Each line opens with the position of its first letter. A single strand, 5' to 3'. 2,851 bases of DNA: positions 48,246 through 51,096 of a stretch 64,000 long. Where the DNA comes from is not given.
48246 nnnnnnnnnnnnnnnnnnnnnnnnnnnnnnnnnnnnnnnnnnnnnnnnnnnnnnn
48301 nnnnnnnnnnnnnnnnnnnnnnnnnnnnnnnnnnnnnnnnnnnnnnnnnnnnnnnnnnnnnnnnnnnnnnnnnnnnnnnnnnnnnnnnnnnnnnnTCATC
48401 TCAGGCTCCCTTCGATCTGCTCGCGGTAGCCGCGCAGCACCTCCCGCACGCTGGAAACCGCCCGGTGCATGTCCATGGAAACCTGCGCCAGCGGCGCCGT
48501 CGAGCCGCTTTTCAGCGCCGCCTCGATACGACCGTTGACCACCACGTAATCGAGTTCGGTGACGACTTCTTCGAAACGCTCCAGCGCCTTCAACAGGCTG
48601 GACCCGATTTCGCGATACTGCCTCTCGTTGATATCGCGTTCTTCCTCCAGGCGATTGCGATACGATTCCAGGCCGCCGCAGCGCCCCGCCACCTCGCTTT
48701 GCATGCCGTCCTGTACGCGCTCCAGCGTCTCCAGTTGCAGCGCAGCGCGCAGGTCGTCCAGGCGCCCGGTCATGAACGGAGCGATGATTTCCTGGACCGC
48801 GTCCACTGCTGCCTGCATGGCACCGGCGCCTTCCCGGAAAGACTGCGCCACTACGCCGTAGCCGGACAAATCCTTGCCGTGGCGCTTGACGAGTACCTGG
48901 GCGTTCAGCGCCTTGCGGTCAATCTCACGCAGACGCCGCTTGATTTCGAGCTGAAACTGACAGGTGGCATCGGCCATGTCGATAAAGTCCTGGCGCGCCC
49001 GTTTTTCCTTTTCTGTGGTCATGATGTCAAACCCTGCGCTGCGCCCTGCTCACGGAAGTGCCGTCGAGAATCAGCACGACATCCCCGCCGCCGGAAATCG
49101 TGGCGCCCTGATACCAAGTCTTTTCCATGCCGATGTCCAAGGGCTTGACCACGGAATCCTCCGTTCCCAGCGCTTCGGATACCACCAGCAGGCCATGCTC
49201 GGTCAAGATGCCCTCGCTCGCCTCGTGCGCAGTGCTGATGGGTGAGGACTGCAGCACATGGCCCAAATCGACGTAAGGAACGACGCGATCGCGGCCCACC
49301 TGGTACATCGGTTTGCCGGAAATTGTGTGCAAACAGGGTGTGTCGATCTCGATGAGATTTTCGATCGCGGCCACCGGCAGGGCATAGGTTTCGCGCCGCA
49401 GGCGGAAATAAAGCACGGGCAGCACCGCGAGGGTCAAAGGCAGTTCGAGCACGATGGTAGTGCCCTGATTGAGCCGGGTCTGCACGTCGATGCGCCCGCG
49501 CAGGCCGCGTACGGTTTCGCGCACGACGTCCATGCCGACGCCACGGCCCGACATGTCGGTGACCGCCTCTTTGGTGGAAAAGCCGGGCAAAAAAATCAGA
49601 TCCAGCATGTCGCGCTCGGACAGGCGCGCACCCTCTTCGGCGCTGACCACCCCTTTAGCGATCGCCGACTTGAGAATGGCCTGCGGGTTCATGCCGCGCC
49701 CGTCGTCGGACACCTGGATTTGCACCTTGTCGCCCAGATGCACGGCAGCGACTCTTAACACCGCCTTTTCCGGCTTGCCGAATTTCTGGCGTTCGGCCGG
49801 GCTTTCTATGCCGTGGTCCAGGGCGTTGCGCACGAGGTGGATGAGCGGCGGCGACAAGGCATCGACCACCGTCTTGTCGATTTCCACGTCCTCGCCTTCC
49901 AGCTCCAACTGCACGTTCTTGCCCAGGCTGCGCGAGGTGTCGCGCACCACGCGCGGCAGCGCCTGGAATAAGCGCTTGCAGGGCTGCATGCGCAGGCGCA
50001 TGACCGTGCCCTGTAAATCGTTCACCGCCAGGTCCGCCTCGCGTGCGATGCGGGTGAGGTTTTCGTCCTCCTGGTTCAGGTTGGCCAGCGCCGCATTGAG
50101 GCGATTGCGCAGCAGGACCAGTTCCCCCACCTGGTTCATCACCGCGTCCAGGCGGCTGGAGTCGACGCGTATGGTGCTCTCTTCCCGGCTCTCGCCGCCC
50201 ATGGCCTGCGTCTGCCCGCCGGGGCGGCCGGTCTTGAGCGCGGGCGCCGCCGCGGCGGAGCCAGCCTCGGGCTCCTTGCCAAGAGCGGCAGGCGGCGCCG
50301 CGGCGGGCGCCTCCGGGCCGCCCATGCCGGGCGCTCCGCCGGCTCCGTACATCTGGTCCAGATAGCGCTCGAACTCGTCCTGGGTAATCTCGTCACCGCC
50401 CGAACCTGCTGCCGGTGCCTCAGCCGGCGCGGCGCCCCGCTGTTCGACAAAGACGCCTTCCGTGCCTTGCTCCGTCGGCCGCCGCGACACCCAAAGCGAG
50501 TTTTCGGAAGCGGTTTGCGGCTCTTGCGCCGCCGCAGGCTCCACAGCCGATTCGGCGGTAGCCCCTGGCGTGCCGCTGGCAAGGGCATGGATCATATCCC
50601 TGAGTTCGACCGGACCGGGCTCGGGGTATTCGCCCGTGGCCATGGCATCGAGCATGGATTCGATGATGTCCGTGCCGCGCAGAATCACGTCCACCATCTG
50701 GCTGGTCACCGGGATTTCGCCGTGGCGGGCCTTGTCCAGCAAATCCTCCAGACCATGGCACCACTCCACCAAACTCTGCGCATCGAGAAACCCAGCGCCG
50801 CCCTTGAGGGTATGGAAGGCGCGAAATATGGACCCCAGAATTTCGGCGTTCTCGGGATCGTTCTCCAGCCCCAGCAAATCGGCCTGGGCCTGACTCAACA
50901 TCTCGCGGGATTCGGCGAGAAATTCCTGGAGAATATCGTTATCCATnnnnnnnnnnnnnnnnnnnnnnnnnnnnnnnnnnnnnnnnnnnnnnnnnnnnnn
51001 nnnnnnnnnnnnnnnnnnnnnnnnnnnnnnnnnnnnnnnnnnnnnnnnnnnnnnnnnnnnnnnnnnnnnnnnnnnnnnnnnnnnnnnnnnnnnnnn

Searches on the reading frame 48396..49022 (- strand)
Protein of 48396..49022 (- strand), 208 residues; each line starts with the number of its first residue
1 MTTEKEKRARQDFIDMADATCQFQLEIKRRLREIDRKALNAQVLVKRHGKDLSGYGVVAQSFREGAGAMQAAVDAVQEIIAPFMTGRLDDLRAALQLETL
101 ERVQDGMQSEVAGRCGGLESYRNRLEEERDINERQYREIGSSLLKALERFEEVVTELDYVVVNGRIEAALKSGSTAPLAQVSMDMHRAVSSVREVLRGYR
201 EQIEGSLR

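Call 62: search_protein_families(library=pfam, proteins=[window:48396-49022:-], max_evalue=1)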
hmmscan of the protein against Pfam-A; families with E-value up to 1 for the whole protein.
window:48396-49022:- (208 aa): 3 families
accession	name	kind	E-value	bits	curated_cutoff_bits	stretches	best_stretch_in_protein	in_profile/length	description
PF00015.26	MCPsignal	-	0.01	16.2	34.6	1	38-108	53-121/172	Methyl-accepting chemotaxis protein (MCP) signalling domain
PF08854.15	DUF1824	-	0.19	12.1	25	1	25-75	9-59/125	Domain of unknown function (DUF1824)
PF06771.16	Desmo_N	-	0.25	12.1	25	1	131-176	19-63/97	Viral Desmoplakin N-terminus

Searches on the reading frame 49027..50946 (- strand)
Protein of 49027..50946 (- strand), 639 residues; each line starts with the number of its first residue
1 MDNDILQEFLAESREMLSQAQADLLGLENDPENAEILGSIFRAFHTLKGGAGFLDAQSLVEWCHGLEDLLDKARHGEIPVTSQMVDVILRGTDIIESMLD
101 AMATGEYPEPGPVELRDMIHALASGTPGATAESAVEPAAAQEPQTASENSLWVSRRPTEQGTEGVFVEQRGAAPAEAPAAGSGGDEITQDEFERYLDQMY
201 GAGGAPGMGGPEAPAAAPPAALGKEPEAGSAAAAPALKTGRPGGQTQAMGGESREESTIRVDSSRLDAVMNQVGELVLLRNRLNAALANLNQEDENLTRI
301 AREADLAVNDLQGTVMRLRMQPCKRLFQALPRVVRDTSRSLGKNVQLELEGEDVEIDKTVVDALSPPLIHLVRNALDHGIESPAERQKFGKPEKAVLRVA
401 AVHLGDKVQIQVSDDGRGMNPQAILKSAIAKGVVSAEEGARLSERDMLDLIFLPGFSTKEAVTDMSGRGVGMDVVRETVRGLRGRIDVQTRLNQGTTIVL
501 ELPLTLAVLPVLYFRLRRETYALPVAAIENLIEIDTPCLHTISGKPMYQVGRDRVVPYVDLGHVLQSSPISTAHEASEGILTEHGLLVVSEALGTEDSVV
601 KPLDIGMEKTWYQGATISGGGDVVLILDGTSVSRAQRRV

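Call 20: find_encoding_contigs(protein=window:49027-50946:-, flank=10000, max_places=1)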
Protein window:49027-50946:- (639 aa): 4 contigs read that carry it; 1 place shown.
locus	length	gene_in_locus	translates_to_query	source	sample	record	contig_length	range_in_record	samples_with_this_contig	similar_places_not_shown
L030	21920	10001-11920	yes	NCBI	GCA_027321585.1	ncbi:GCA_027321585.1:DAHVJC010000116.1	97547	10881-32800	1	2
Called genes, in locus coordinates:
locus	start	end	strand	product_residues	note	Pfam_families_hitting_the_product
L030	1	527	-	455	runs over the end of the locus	PF07732:Cu-oxidase_3, PF07731:Cu-oxidase_2, PF00394:Cu-oxidase (weak)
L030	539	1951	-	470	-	PF02321:OEP (faint)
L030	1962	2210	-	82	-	-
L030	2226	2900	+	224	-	-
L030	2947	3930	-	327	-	PF04055:Radical_SAM, PF06463:Mob_synth_C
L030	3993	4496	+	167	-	PF03205:MobB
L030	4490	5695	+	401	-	PF03453:MoeA_N, PF00994:MoCF_biosynth, PF03454:MoeA_C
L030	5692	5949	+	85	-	PF02597:ThiS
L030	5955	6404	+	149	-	PF02391:MoaE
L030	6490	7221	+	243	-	PF07317:PilZN, PF07238:PilZ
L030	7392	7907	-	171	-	PF02623:FliW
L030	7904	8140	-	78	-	PF02599:CsrA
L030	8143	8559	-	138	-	PF05130:FlgN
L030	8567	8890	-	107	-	PF04316:FlgM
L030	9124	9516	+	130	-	PF00072:Response_reg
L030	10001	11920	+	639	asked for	PF01627:Hpt, PF02895:H-kinase_dim, PF02518:HATPase_c, PF01584:CheW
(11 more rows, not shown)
